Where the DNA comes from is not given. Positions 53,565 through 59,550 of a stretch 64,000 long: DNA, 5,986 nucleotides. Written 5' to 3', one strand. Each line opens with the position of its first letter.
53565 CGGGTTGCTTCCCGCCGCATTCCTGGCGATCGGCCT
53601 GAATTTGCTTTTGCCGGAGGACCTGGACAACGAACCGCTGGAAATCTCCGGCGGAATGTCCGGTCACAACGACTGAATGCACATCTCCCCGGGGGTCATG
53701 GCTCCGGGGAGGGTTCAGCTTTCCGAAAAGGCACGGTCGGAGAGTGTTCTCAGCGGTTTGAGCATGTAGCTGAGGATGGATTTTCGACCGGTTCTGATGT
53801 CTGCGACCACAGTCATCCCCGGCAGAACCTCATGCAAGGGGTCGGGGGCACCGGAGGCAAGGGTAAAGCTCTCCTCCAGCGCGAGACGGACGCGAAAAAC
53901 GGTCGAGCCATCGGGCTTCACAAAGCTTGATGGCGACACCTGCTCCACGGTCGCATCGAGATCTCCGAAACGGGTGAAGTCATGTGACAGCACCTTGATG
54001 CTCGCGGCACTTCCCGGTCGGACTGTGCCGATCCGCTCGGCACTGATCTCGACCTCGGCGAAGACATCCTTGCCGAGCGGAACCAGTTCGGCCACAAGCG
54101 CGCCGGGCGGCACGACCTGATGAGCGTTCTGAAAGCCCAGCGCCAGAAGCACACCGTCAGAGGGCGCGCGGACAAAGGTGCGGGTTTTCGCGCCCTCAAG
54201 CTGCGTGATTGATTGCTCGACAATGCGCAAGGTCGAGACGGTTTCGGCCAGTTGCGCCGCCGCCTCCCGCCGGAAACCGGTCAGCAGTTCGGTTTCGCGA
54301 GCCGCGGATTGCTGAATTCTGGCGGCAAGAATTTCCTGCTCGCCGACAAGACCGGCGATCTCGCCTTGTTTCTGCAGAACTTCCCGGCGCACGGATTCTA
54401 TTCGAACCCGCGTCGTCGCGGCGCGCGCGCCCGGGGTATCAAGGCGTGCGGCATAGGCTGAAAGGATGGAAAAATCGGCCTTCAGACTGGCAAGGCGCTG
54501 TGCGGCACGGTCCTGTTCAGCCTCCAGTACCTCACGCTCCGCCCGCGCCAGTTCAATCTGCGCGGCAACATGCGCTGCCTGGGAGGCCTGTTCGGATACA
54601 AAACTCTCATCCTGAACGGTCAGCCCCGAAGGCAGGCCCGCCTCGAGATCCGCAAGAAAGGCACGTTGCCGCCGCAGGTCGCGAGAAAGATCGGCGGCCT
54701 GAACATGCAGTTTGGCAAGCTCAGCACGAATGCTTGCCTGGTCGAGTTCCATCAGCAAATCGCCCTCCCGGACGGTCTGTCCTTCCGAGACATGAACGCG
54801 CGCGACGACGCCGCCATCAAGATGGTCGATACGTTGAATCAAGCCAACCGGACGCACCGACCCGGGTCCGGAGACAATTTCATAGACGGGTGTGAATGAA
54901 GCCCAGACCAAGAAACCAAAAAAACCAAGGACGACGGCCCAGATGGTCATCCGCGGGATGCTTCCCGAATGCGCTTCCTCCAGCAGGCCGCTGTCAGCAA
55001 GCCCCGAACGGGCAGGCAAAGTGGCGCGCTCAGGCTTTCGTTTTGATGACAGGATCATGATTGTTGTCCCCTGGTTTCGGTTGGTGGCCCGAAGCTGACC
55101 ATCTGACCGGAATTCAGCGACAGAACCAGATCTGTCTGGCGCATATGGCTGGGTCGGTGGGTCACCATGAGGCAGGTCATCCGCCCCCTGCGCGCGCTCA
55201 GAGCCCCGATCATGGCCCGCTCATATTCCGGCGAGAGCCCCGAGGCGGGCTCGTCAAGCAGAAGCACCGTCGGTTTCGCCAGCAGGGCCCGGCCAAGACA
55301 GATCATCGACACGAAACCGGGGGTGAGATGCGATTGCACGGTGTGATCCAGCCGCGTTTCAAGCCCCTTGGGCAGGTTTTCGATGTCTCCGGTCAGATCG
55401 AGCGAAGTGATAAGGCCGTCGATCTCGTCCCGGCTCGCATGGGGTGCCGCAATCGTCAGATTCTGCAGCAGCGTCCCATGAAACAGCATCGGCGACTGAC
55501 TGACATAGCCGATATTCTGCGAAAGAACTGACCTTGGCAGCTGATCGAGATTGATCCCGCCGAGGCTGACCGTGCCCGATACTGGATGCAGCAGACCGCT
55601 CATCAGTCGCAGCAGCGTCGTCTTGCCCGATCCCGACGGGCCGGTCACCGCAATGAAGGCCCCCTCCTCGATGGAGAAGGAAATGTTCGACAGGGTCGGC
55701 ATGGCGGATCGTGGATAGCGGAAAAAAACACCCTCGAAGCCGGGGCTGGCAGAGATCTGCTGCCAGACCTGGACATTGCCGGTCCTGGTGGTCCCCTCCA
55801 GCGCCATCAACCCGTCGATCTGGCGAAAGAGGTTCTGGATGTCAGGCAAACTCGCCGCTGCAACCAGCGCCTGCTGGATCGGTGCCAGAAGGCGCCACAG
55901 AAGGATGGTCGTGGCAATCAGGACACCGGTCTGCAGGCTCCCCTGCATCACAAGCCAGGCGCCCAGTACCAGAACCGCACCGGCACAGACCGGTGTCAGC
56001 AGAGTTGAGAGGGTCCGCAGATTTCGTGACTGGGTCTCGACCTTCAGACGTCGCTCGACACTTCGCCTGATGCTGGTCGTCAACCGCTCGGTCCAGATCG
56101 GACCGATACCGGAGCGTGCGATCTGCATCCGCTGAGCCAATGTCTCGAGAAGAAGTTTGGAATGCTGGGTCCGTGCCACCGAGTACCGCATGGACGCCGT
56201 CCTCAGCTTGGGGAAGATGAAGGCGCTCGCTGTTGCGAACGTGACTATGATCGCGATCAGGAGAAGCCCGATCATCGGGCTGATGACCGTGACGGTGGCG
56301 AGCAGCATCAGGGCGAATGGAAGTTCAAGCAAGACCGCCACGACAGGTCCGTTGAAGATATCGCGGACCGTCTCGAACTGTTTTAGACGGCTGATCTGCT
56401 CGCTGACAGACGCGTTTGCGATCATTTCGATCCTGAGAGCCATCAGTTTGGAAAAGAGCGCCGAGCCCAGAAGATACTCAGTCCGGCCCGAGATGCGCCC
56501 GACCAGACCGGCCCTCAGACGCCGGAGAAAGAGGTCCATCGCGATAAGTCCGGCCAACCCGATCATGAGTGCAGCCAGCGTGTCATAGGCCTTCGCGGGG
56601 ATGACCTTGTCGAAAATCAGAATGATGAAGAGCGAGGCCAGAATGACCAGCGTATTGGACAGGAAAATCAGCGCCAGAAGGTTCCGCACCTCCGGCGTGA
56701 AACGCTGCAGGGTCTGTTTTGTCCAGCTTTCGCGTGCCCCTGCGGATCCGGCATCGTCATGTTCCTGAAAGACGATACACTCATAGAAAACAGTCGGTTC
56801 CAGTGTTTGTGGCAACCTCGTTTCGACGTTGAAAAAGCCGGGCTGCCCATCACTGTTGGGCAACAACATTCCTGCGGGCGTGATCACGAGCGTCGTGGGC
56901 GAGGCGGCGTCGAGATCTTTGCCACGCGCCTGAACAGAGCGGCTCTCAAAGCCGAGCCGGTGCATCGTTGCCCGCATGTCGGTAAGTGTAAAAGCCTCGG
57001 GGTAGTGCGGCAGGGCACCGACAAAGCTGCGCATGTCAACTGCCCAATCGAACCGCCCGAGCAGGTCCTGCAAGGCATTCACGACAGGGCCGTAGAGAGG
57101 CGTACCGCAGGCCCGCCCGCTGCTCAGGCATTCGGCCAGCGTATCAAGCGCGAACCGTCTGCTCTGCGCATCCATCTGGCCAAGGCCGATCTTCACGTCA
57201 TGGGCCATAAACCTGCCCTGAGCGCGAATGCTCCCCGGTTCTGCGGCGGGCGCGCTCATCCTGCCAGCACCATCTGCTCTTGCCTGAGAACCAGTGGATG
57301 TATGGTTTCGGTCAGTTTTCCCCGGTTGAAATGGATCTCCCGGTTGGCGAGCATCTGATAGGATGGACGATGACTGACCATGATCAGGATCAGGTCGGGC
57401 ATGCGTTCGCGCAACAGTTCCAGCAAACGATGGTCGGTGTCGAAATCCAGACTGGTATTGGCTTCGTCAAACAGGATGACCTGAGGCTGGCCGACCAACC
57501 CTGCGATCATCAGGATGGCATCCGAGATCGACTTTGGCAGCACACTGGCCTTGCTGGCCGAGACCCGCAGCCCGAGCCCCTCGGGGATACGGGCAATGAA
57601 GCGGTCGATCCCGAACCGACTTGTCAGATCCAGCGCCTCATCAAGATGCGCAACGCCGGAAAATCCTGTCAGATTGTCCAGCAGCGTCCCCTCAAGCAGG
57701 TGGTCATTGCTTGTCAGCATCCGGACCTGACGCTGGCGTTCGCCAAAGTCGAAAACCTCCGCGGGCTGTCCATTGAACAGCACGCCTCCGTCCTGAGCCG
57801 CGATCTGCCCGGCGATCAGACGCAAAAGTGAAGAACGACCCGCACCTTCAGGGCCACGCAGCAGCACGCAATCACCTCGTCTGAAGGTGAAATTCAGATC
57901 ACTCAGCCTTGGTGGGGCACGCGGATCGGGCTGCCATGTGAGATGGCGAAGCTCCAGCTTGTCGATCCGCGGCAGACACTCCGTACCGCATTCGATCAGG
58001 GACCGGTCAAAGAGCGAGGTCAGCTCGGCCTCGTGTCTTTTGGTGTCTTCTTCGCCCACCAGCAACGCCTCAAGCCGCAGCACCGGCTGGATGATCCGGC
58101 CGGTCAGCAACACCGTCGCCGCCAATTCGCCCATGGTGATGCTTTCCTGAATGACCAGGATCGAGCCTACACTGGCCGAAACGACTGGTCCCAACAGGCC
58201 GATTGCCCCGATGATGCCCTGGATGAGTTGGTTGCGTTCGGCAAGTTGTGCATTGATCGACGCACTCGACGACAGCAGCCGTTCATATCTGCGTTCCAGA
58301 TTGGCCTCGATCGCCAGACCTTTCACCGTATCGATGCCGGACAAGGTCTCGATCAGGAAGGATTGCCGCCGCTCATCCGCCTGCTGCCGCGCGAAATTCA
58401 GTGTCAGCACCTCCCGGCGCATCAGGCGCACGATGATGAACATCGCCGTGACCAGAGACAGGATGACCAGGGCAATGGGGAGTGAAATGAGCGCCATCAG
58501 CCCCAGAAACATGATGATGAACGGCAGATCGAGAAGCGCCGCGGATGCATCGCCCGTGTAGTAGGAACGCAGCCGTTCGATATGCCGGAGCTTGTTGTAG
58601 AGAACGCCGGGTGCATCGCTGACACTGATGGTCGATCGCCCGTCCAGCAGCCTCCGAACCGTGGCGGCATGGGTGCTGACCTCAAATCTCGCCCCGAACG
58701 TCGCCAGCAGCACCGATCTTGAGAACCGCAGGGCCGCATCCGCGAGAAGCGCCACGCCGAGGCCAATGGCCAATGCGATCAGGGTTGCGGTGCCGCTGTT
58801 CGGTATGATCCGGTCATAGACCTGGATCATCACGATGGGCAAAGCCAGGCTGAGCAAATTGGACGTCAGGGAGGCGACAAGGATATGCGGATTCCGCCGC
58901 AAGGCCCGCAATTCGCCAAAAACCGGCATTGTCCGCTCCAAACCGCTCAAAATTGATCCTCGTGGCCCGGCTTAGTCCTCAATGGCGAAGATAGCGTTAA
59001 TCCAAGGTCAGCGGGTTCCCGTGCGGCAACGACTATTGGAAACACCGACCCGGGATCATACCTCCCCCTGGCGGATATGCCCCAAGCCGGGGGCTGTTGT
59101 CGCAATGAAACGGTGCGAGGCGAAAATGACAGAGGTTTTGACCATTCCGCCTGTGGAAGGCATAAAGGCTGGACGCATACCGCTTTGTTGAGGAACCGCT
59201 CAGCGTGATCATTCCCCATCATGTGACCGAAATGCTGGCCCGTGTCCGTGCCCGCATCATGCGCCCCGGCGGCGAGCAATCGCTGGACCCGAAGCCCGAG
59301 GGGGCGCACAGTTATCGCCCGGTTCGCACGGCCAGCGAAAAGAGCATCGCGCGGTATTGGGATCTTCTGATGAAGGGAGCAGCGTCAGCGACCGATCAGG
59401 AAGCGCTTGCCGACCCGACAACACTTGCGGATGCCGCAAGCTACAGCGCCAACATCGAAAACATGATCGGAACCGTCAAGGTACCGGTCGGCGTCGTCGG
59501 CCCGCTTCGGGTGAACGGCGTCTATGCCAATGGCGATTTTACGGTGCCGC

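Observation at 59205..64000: Orphan HMG-CoA reductase heading a translationally coupled HMGR / UbiA-like / swivel-His dikinase / BtaA-like operon in a MEP-pathway genome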

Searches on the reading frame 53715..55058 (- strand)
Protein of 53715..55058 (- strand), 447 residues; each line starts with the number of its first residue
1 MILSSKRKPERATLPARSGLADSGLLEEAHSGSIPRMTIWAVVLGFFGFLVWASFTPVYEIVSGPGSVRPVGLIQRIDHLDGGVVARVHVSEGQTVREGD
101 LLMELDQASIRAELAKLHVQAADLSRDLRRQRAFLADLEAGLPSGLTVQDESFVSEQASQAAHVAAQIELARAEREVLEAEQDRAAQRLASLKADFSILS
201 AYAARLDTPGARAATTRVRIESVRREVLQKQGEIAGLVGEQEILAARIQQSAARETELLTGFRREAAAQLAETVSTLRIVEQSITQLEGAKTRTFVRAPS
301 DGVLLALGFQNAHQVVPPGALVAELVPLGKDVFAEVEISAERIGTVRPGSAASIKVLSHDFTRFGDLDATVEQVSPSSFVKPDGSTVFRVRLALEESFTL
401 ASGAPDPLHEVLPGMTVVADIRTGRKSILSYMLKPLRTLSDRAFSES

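Call 45: search_protein_families(library=ncbifam, proteins=[window:53715-55058:-], max_evalue=1e-10)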
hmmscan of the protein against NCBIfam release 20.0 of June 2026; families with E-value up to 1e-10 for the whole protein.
window:53715-55058:- (447 aa): 4 families
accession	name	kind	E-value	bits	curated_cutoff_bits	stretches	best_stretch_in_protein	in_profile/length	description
TIGR01843.1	type_I_hlyD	subfamily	2e-76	257.6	208.65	1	34-446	3-421/422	HlyD family type I secretion periplasmic adaptor subunit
TIGR01000.1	bacteriocin_acc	subfamily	3.8e-13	49.1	258.85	0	214-385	240-410/457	bacteriocin secretion accessory protein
TIGR00998.1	8a0101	subfamily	1e-11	44.4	390.8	0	83-358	51-267/334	EmrA/EmrK family multidrug efflux transporter periplasmic adaptor subunit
TIGR03794.1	NHLM_micro_HlyD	equivalog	3.6e-11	42.6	156.2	1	46-375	30-337/421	NHLP bacteriocin system secretion protein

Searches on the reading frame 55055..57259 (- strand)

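Call 45: search_protein_families(library=ncbifam, proteins=[window:55055-57259:-], max_evalue=1e-10)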
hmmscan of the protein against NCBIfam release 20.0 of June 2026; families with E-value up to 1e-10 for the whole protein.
window:55055-57259:- (734 aa): 123 families (the best 25 are shown)
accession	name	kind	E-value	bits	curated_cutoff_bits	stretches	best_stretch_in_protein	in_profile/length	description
TIGR03375.1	type_I_sec_LssB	subfamily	1.3e-106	357.5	693.1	1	165-727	125-686/696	type I secretion system permease/ATPase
TIGR01842.1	type_I_sec_PrtD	subfamily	1.9e-72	244.5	510.15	1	196-726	13-537/544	type I secretion system permease/ATPase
TIGR01846.1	type_I_sec_HlyB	subfamily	4.8e-72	243.3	725.55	1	61-724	3-673/694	type I secretion system permease/ATPase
TIGR03796.1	NHLM_micro_ABC1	equivalog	1e-66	225.6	853.3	1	165-725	127-694/710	NHLP family bacteriocin export ABC transporter peptidase/permease/ATPase subunit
TIGR03797.1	NHLM_micro_ABC2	equivalog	1.1e-55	189.5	709.4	1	183-726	130-668/686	NHLP bacteriocin export ABC transporter permease/ATPase subunit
TIGR02868.1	CydC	equivalog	1.2e-52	179.2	329.05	1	296-703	121-530/530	thiol reductant ABC exporter subunit CydC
TIGR01193.1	bacteriocin_ABC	subfamily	5.4e-51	173.9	523.85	1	193-724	156-690/708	peptide cleavage/export ABC transporter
TIGR02203.1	MsbA_lipidA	equivalog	3.8e-49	167.7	602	1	194-727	20-553/572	lipid A export permease/ATP-binding protein MsbA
TIGR02857.1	CydD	equivalog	2.9e-47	161.8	435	1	194-714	8-528/529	thiol reductant ABC exporter subunit CydD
NF008364.0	PRK11160.1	equivalog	5.8e-45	153.9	630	1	267-724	98-556/575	heme ABC transporter ATP-binding protein/permease CydC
TIGR02204.1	MsbA_rel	hypoth_equivalog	4.6e-43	147.7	780.4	1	193-724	23-556/576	ABC transporter, permease/ATP-binding protein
NF045513.1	HepA_fam_ABC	equivalog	3.1e-42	144.8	725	1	262-725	128-591/610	heterocyst formation ABC transporter subunit HepA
TIGR00958.1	3a01208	subfamily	1e-39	136.4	874.6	1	194-726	166-697/711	antigen peptide transporter 2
NF010178.0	PRK13657.1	equivalog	2.2e-39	135.4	733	1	193-724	19-551/588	glucan ABC transporter ATP-binding protein/ permease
NF008379.0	PRK11174.1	equivalog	3.7e-39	134.9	684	1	523-724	366-565/588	heme ABC transporter permease/ATP-binding protein CydD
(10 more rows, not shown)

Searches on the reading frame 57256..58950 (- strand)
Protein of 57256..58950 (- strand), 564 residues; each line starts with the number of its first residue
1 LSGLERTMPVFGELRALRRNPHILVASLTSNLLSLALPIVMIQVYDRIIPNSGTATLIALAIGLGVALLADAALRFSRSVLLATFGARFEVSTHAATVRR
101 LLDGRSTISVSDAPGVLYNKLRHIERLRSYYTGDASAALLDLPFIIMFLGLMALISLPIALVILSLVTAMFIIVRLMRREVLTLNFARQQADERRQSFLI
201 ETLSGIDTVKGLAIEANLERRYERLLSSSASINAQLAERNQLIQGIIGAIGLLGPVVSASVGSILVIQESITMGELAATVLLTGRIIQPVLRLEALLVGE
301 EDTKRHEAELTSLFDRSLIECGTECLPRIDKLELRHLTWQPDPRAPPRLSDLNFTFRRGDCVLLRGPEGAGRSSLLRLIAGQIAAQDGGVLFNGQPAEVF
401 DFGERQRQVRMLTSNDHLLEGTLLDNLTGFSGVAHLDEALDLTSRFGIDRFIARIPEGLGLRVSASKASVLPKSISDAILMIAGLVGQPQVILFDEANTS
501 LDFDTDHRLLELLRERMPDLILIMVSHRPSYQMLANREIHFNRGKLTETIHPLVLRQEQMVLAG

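Call 45: search_protein_families(library=ncbifam, proteins=[window:57256-58950:-], max_evalue=1e-10)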
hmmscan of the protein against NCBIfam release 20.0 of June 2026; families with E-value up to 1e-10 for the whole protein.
window:57256-58950:- (564 aa): 31 families (the best 25 are shown)
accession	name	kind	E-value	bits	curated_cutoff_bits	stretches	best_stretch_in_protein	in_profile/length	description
TIGR03375.1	type_I_sec_LssB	subfamily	1e-88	298.4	693.1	1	22-546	153-679/696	type I secretion system permease/ATPase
TIGR01846.1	type_I_sec_HlyB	subfamily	2.2e-57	194.8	725.55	1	22-550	143-673/694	type I secretion system permease/ATPase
TIGR01842.1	type_I_sec_PrtD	subfamily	4.4e-52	177.3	510.15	1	23-546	11-531/544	type I secretion system permease/ATPase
TIGR03797.1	NHLM_micro_ABC2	equivalog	3.2e-43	148.2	709.4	1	22-549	140-665/686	NHLP bacteriocin export ABC transporter permease/ATPase subunit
TIGR03796.1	NHLM_micro_ABC1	equivalog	1.4e-37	129.3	853.3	1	22-548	158-691/710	NHLP family bacteriocin export ABC transporter peptidase/permease/ATPase subunit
TIGR01193.1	bacteriocin_ABC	subfamily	3.3e-34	118.5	523.85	1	22-549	160-689/708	peptide cleavage/export ABC transporter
NF045998.1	cleave_ABC_plasm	equivalog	3e-29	101.8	500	1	22-539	157-671/673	Mbov_0121 family peptidase domain-containing ABC transporter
TIGR02857.1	CydD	equivalog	1.1e-26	93.9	435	1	311-539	298-527/529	thiol reductant ABC exporter subunit CydD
TIGR00958.1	3a01208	subfamily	1.1e-26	93.3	874.6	1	135-555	279-700/711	antigen peptide transporter 2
TIGR02868.1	CydC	equivalog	1.4e-25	89.9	329.05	1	145-529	141-530/530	thiol reductant ABC exporter subunit CydC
TIGR02203.1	MsbA_lipidA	equivalog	2.7e-24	85.6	602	1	144-549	142-549/572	lipid A export permease/ATP-binding protein MsbA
TIGR02204.1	MsbA_rel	hypoth_equivalog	1.9e-23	83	780.4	1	346-549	353-555/576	ABC transporter, permease/ATP-binding protein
NF045513.1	HepA_fam_ABC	equivalog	2.2e-22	79.3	725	1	116-548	153-588/610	heterocyst formation ABC transporter subunit HepA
NF008055.0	PRK10789.1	equivalog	2.6e-22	79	845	1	32-548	30-550/590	SmdA family multidrug ABC transporter permease/ATP-binding protein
NF052233.1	CphA_assoc_ABC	equivalog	2.3e-19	69.2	880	1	62-549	234-723/766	cyanophycin metabolism-associated ABC transporter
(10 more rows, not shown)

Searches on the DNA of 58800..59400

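Call 86: search_rna_families(source=window, start=58800, end=59400, threshold=evalue, max_evalue=1)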
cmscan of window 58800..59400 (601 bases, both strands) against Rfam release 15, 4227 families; matches with E-value up to 1: 1.
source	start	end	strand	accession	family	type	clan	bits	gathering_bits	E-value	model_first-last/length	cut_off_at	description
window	59038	59081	-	RF00058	HgcF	Gene; snRNA; snoRNA; HACA-box;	-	13.9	70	0.76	105-149/168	no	HgcF RNA (Pab35)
